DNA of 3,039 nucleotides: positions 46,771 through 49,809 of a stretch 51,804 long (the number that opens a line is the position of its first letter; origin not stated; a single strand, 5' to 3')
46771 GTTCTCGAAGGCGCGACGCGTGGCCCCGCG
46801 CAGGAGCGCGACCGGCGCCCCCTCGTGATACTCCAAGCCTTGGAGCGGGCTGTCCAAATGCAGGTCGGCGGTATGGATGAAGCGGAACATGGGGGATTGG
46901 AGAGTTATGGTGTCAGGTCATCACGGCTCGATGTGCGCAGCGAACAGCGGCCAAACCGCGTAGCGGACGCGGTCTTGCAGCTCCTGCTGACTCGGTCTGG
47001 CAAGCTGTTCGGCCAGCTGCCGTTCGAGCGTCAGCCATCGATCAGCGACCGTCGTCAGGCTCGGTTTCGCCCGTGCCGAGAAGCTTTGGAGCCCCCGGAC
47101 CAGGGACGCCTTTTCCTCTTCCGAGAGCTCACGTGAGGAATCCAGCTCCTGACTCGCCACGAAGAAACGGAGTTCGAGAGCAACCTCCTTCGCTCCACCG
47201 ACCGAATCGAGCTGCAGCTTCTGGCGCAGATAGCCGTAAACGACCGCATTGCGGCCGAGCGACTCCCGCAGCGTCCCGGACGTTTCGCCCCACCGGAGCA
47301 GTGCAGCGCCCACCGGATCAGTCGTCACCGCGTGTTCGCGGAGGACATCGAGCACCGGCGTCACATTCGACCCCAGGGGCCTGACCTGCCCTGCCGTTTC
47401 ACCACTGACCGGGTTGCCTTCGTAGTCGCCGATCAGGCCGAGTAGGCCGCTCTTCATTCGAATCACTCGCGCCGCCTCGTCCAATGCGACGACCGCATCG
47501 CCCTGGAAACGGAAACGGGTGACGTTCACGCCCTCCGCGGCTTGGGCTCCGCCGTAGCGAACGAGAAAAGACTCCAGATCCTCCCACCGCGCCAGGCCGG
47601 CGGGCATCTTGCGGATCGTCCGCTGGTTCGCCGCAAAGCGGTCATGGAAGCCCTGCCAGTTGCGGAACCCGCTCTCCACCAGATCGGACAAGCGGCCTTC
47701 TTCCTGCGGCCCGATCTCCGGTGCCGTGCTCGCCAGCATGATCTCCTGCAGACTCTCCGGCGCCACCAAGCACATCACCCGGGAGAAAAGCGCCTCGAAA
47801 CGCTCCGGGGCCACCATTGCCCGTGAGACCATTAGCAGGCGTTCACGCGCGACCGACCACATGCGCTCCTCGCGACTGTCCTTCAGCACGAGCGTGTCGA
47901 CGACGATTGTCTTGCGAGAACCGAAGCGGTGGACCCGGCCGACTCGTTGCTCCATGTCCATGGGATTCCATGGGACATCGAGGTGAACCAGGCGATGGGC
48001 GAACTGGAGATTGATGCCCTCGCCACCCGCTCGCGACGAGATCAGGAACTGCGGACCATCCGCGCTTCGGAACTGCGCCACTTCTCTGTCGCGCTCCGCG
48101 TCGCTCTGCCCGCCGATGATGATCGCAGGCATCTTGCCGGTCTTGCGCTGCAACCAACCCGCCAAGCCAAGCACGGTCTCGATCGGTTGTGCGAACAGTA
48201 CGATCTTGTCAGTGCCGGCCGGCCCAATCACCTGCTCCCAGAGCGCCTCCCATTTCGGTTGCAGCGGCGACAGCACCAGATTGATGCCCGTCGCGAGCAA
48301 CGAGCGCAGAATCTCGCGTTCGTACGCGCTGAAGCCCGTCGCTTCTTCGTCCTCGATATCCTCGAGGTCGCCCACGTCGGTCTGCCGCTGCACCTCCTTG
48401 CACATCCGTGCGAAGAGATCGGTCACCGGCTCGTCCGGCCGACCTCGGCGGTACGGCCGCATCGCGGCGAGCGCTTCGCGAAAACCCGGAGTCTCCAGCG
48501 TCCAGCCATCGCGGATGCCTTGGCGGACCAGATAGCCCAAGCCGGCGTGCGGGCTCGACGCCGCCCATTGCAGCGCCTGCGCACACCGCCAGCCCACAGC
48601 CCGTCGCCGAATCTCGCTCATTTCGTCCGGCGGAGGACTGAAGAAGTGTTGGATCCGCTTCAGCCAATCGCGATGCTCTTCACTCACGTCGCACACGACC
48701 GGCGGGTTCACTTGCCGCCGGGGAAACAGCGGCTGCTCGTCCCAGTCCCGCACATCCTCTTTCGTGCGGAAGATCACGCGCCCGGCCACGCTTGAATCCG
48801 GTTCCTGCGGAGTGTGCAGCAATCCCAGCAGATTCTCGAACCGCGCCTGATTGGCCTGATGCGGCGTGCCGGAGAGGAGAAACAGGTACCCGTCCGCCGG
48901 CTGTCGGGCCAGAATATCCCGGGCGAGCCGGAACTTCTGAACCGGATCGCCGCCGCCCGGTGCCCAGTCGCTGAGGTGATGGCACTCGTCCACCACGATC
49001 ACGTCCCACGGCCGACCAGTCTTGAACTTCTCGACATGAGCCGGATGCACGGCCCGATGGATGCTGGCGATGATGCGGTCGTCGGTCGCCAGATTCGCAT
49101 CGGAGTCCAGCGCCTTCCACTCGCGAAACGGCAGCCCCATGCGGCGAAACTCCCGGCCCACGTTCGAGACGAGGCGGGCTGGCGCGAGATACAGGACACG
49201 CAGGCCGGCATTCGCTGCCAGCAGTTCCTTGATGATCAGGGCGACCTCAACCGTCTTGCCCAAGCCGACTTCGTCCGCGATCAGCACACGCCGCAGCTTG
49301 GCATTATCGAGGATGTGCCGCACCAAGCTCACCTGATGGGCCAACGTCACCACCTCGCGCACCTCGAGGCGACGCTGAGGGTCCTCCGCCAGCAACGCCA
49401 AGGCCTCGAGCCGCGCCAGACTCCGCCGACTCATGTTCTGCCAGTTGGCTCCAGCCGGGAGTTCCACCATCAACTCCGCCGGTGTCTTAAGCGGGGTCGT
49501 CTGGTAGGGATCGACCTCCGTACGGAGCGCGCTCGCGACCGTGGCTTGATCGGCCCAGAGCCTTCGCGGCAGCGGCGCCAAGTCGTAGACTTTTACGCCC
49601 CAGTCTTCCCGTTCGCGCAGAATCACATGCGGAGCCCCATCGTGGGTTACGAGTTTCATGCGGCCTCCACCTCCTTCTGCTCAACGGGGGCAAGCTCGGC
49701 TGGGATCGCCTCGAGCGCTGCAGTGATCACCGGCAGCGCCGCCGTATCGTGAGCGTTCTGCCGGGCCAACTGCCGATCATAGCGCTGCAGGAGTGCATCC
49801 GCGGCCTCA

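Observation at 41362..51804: Five-gene minus-strand operon (dynamin-like / SNF2 helicase / Mre11-like nuclease / Rad50-like ATPase / HNH nuclease): candidate undescribed DNA-targeting defence or repair system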

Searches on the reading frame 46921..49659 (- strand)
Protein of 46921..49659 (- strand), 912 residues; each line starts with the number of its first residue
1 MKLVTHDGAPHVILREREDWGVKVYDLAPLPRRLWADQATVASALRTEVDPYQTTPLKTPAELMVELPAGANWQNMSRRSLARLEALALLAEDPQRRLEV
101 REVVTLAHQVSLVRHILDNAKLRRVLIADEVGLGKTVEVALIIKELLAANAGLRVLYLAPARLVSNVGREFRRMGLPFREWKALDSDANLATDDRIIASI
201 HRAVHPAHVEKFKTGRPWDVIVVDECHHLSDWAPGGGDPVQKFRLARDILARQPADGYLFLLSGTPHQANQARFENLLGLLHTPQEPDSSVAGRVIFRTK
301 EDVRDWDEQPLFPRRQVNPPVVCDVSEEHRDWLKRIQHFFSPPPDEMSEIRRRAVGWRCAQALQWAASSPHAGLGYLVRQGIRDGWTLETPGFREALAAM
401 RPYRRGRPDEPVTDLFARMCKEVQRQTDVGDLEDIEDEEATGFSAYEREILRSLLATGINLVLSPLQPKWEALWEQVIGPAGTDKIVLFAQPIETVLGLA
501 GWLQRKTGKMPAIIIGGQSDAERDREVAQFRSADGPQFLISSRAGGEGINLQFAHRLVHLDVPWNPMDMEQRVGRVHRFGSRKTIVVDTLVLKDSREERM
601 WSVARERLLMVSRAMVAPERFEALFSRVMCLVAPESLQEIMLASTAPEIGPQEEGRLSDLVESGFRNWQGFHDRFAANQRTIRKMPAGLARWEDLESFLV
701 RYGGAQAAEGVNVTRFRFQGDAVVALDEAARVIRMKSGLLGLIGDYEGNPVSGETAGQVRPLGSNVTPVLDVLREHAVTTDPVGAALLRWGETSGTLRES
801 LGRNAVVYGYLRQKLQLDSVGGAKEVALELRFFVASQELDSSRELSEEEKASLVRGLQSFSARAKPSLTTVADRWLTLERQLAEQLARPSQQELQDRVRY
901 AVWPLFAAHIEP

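Call 5: search_protein_families(library=pfam, proteins=[window:46924-49659:-], max_evalue=0.01)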
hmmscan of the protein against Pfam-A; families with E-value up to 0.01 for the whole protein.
window:46924-49659:- (912 aa): 5 families
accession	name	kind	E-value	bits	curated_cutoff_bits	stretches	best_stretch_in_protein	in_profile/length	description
PF00271.37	Helicase_C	-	1e-17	64.8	23.5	1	479-580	11-110/110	Helicase conserved C-terminal domain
PF04851.21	ResIII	-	4e-09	37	22.5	1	107-232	6-140/164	Type III restriction enzyme, res subunit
PF00270.35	DEAD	-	1.6e-07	31.7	26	1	109-269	4-162/167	DEAD/DEAH box helicase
PF00176.29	SNF2-rel_dom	-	7.2e-07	29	24.9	1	108-283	1-180/290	SNF2-related domain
PF13872.12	AAA_34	-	0.0013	18.2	27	0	110-182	48-126/306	P-loop containing NTP hydrolase pore-1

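Call 6: search_protein_families(library=padloc, proteins=[window:46924-49659:-], max_evalue=0.01)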
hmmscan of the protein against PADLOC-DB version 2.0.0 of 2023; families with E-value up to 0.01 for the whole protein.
window:46924-49659:- (912 aa): 46 families (the best 25 are shown)
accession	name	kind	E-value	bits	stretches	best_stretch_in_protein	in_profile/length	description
PDLC02500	BrxHI|BrxHII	-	9.8e-49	164.7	3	485-611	482-605/933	BrxHI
PDLC00659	HmaA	-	2.1e-39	133.2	1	93-614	93-645/1176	SNF2 helicase / DEAD-box helicase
PDLC02621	DrmD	-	1.3e-36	124.3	2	485-602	523-647/1040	DrmD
PDLC02840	DpdE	-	1.6e-35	120.8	2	107-282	162-318/1091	DpdE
PDLC02634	DrmD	-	2e-35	119.8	2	79-282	65-272/900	DrmD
PDLC02843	DpdE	-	3.1e-35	119.4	2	106-282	160-313/1091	DpdE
PDLC02504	BrxHI|BrxHII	-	3.4e-34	116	2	108-359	113-373/971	BrxHII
PDLC02620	DrmD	-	5.6e-33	112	2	483-603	484-601/1060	DrmD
PDLC02572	DrmA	-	1.2e-30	104.2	2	112-340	127-377/1043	DrmA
PDLC02623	DrmD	-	3.3e-27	92.7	2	483-607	529-652/1040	DrmD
PDLC02844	DpdE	-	3.6e-27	92.7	2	469-602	570-708/1074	DpdE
PDLC02619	DrmD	-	1.1e-24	84.7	2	536-603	490-558/872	DrmD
PDLC02632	DrmD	-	1.2e-23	81.5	2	112-339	132-379/662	DrmD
PDLC02846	DpdE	-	1.5e-23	80.7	2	107-282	165-335/1034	DpdE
PDLC03830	ZacC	-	5.2e-22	76.3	2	534-588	853-911/1019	-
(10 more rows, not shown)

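Call 7: search_protein_families(library=ncbifam, proteins=[window:46924-49659:-], max_evalue=0.01)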
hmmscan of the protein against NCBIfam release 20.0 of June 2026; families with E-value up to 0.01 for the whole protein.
window:46924-49659:- (912 aa): 12 families
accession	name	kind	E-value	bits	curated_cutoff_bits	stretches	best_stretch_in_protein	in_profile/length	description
NF041062.1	DpdE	equivalog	1e-46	159.5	500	2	107-282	156-313/1048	protein DpdE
NF038317.1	DISARM_DrmD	equivalog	5.5e-44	150.8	610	2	483-596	506-626/1021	DISARM system SNF2-like helicase DrmD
NF003426.0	PRK04914.1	equivalog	5.9e-42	143.9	576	2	468-612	480-624/959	RNA polymerase-associated protein RapA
NF042964.1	phospholipD_antiphage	equivalog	8.3e-25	87.3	1100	2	533-609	743-820/895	phospholipase D-like domain-containing anti-phage protein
NF038318.1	DISARM_DrmD_b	equivalog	3.2e-24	85.1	950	2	536-603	487-555/868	DISARM system SNF2-like helicase DrmD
NF058637.1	helic_SCO1167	equivalog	4.4e-20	71.4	1200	2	488-603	784-898/932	SCO1167/SCO6262 family helicase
NF053675.1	pilus_reg_Snf2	equivalog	6.7e-15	54.2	1100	1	514-611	906-1004/1029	pilus expression-regulating Snf2 family helicase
NF041790.1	anti-phage_ZorD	equivalog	1.1e-11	43.4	1500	2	478-587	917-1032/1035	type I Zorya anti-phage system protein ZorD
NF010337.0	PRK13766.1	equivalog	2.3e-06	26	610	1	116-173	24-81/781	Hef nuclease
NF053711.1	RNA_heli_RhlE1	exception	0.0019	17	750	1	483-586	244-345/434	RNA helicase RhlE1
NF046051.1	restrict_EcoAI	equivalog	0.0019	16.6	550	1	122-228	177-285/768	EcoAI/FtnUII family type I restriction enzme subunit R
NF002340.1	PRK01297.1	equivalog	0.0029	16.5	564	1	475-584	241-348/372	ATP-dependent RNA helicase RhlB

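Call 12: find_encoding_contigs(protein=window:46921-49659:-, flank=10000, max_places=6)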
Protein window:46921-49659:- (912 aa): 19 contigs read that carry it; 6 places shown.
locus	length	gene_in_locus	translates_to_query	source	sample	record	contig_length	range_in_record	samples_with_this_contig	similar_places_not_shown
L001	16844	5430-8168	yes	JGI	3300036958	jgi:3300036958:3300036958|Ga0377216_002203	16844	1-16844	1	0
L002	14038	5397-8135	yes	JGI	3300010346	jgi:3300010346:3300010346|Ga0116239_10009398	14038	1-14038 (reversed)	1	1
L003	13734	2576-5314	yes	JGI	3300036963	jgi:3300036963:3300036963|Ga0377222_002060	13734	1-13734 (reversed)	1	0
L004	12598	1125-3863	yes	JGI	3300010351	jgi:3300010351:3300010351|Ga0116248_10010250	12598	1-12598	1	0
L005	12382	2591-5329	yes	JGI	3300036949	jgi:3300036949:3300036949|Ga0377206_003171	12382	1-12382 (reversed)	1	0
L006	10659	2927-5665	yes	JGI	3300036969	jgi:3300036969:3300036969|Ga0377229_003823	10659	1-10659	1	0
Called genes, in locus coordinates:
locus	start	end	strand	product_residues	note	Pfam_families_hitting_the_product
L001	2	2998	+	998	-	PF02384:N6_Mtase (weak), PF20473:MmeI_Mtase, PF07669:Eco57I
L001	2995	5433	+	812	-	PF00350:Dynamin_N, PF01926:MMR_HSR1 (faint)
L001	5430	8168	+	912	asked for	PF00176:SNF2-rel_dom (weak), PF00270:DEAD (weak), PF04851:ResIII, PF00271:Helicase_C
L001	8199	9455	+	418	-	PF00149:Metallophos, PF12850:Metallophos_2 (weak)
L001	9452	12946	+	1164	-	PF02463:SMC_N (faint), PF13476:AAA_23, PF13514:AAA_27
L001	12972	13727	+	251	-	PF13391:HNH_2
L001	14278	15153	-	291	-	PF08843:AbiEii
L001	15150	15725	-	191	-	PF13338:AbiEi_4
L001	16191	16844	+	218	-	?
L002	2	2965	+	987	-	?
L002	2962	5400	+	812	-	PF00350:Dynamin_N, PF01926:MMR_HSR1 (faint)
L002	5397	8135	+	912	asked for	PF00176:SNF2-rel_dom (weak), PF00270:DEAD (weak), PF04851:ResIII, PF00271:Helicase_C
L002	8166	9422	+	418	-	PF00149:Metallophos, PF12850:Metallophos_2 (weak)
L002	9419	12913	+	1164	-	PF02463:SMC_N (faint), PF13476:AAA_23, PF13514:AAA_27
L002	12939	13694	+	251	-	PF13391:HNH_2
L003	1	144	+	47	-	?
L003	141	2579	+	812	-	PF00350:Dynamin_N, PF01926:MMR_HSR1 (faint)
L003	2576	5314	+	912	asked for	PF00176:SNF2-rel_dom (weak), PF00270:DEAD (weak), PF04851:ResIII, PF00271:Helicase_C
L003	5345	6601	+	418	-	PF00149:Metallophos, PF12850:Metallophos_2 (weak)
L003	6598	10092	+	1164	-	PF02463:SMC_N (faint), PF13476:AAA_23, PF13514:AAA_27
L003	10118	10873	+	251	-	PF13391:HNH_2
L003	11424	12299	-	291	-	PF08843:AbiEii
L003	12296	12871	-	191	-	PF13338:AbiEi_4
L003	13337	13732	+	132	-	?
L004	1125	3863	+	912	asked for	PF00176:SNF2-rel_dom (weak), PF00270:DEAD (weak), PF04851:ResIII, PF00271:Helicase_C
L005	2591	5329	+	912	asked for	PF00176:SNF2-rel_dom (weak), PF00270:DEAD (weak), PF04851:ResIII, PF00271:Helicase_C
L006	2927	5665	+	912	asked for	PF00176:SNF2-rel_dom (weak), PF00270:DEAD (weak), PF04851:ResIII, PF00271:Helicase_C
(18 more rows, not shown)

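Call 14: search_protein_families(library=padloc, proteins=[L001:2-2997:+, L001:2995-5430:+], max_evalue=0.01)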
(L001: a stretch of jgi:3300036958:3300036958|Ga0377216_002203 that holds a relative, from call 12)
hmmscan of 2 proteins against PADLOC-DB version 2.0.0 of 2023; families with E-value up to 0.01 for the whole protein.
L001:2-2997:+ (998 aa): 48 families (the best 25 are shown)
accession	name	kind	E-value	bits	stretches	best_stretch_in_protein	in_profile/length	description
PDLC02643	DrmMI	-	1.4e-52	176.9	1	22-346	547-880/1347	DrmMI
PDLC02638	DrmMI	-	7.9e-37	124.9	1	22-346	546-883/935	DrmMI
PDLC03613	REase_MTase_IIG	-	1.2e-36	123.8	3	435-643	824-1027/1250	Type IIG restriction enzyme-methyltransferase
PDLC03620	REase_MTase_IIG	-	5e-36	121.8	4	112-168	672-732/1378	Type IIG restriction enzyme-methyltransferase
PDLC03622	REase_MTase_IIG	-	1.2e-33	113.6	3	295-367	787-861/1524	Type IIG restriction enzyme-methyltransferase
PDLC02644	DrmMI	-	1.5e-25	87.3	2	22-173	57-237/988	DrmMI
PDLC03611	REase_MTase_IIG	-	1.8e-24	83.3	2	24-164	511-653/1532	Type IIG restriction enzyme-methyltransferase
PDLC02646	DrmMI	-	2.2e-24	83.6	1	88-344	4-292/792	DrmMI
PDLC03618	REase_MTase_IIG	-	5.7e-24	81.5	1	22-350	541-881/1429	Type IIG restriction enzyme-methyltransferase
PDLC03629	REase_MTase_IIG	-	6.1e-23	78.6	2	65-166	431-537/1182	Type IIG restriction enzyme-methyltransferase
PDLC02639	DrmMI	-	3.3e-21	73.3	1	28-177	248-399/803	DrmMI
PDLC02645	DrmMI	-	8.7e-21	71.8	2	116-201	664-751/772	DrmMI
PDLC03630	REase_MTase_IIG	-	3e-15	53.1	1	27-137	367-465/1100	Type IIG restriction enzyme-methyltransferase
PDLC02529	PglX|PglXI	-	1.6e-14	50.6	1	25-173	194-330/1189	PglX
PDLC03614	REase_MTase_IIG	-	8.8e-14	48.1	2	21-164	519-680/1584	Type IIG restriction enzyme-methyltransferase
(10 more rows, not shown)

L001:2995-5430:+ (812 aa): 1 family
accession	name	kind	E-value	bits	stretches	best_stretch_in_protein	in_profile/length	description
PDLC03841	LeoBC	-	2e-07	28.5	0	38-81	65-98/601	-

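Call 15: search_protein_families(library=pfam, proteins=[L001:2-2997:+, L001:2995-5430:+, L001:16191-16844:+], max_evalue=0.01)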
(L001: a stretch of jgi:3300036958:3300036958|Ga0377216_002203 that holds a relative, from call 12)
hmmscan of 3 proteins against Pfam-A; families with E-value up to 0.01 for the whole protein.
L001:2-2997:+ (998 aa): 4 families
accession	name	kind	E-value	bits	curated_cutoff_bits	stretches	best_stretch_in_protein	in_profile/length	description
PF07669.17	Eco57I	-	3.1e-17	63.6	25.3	2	119-357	1-94/171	Eco57I restriction-modification methylase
PF20473.4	MmeI_Mtase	-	1.9e-09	37.5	27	1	66-144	17-88/259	MmeI, DNA-methyltransferase domain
PF02384.22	N6_Mtase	-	6.8e-08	32.6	20.4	1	25-142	20-101/311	N-6 DNA Methylase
PF01170.24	UPF0020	-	0.0051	17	22.3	0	54-137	14-95/197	RMKL-like, methyltransferase domain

L001:2995-5430:+ (812 aa): 4 families
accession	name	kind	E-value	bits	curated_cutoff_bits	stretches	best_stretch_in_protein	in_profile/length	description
PF00350.29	Dynamin_N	-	7.6e-12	46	27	1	53-312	1-138/168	Dynamin family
PF01926.29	MMR_HSR1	-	2e-06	28.3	21.9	0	53-77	2-26/113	50S ribosome-binding GTPase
PF08822.17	DUF1804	-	0.0062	16.9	29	0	571-684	47-163/164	Protein of unknown function (DUF1804)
PF02421.24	FeoB_N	-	0.0094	15.9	27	0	53-72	3-22/156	Ferrous iron transport protein B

L001:16191-16844:+ (218 aa): 2 families
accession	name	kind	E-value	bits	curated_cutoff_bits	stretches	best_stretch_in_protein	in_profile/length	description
PF11459.13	AbiEi_3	-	1.9e-37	128.7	26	1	81-217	3-144/157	Transcriptional regulator, AbiEi antitoxin, Type IV TA system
PF17194.10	AbiEi_3_N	-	1e-20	74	26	1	2-76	18-93/93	Transcriptional regulator, AbiEi antitoxin N-terminal domain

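Call 16: find_homologous_proteins(query=L001:2995-5430:+, max_evalue=0.00001)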
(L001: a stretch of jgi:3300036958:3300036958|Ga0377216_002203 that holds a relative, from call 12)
Query L001:2995-5430:+ (812 aa): 178 proteins with E <= 0.00001 among 8000 candidates; the best 120 are listed.
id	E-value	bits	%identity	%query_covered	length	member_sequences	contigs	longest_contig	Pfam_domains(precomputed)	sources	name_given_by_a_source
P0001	0.0e+0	1527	100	87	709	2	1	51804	-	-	-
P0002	0.0e+0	1105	65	99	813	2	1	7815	PF01926.30,PF00350.30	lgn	-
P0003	0.0e+0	1103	65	100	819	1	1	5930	PF01926.30,PF00350.30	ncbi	-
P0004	0.0e+0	1098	64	99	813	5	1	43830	PF01926.30,PF00350.30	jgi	jgi:hypothetical protein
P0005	0.0e+0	1063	62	98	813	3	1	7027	PF01926.30,PF00350.30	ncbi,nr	ncbi:MAG: dynamin family protein [Verrucomicrobiota bacterium]|nr:dynamin family protein [Verrucomic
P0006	0.0e+0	1058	62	99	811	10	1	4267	PF01926.30,PF00350.30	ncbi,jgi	jgi:hypothetical protein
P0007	5.9e-268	909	54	98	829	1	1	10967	PF01926.30,PF00350.30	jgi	jgi:Dynamin family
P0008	8.1e-261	886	52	98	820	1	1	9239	PF01926.30,PF00350.30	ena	-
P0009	9.5e-260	882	53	98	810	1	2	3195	PF01926.30,PF00350.30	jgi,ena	jgi:GTP-binding protein EngB required for normal cell division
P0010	1.2e-258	879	53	98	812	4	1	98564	PF01926.30,PF00350.30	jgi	jgi:hypothetical protein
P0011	9.0e-257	872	53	97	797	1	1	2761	PF01926.30,PF00350.30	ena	-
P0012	7.7e-254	863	53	98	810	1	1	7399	PF01926.30,PF00350.30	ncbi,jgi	jgi:GTP-binding protein EngB required for normal cell division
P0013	3.4e-252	857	53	97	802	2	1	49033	PF01926.30,PF00350.30,PF03193.23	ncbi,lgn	-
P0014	5.1e-248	843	53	97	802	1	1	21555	PF01926.30,PF00350.30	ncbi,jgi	jgi:GTP-binding protein EngB required for normal cell division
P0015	3.1e-247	841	52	98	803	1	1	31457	PF01926.30,PF00350.30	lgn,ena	-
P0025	2.7e-243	828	51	98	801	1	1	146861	PF01926.30,PF00350.30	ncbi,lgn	-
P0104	1.9e-170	587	39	99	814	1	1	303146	PF01926.30,PF00350.30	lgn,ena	-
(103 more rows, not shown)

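Call 17: find_encoding_contigs(protein=P0004, flank=10000, max_places=2)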
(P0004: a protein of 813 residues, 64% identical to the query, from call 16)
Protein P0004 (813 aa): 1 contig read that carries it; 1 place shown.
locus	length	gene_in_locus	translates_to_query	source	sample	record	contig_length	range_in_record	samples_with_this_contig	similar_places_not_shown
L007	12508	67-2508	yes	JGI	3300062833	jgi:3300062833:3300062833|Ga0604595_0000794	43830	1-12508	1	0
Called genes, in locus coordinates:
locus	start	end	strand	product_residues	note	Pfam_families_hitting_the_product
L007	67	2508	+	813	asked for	PF00350:Dynamin_N, PF01926:MMR_HSR1 (faint)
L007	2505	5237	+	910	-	PF00176:SNF2-rel_dom, PF00270:DEAD, PF04851:ResIII, PF00271:Helicase_C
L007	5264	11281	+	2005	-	PF13195:DUF4011, PF13604:AAA_30 (faint), PF13086:AAA_11, PF13245:AAA_19 (faint), PF13086:AAA_11, PF13087:AAA_12, PF18741:MTES_1575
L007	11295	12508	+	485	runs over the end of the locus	PF11855:DUF3375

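Call 18: find_encoding_contigs(protein=P0025, flank=10000, max_places=2)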
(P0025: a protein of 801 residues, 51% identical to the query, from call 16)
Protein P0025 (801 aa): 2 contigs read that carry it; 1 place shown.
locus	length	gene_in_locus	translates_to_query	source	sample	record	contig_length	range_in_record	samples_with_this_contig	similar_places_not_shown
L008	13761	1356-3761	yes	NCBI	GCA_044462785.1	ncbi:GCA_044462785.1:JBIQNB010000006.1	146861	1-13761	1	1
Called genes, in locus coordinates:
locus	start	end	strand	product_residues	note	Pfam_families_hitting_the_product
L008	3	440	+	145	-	?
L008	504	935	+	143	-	-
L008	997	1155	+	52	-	-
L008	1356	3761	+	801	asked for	PF00350:Dynamin_N, PF01926:MMR_HSR1 (faint)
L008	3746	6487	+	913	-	PF00270:DEAD, PF04851:ResIII, PF00271:Helicase_C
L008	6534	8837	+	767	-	PF12161:HsdM_N, PF02384:N6_Mtase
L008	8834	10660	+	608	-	PF03235:GmrSD_N, PF07510:GmrSD_C (weak)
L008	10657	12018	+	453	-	PF01420:Methylase_S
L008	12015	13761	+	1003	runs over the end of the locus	PF04313:HSDR_N, PF00270:DEAD, PF04851:ResIII, PF18766:SWI2_SNF2, PF22679:T1R_D3-like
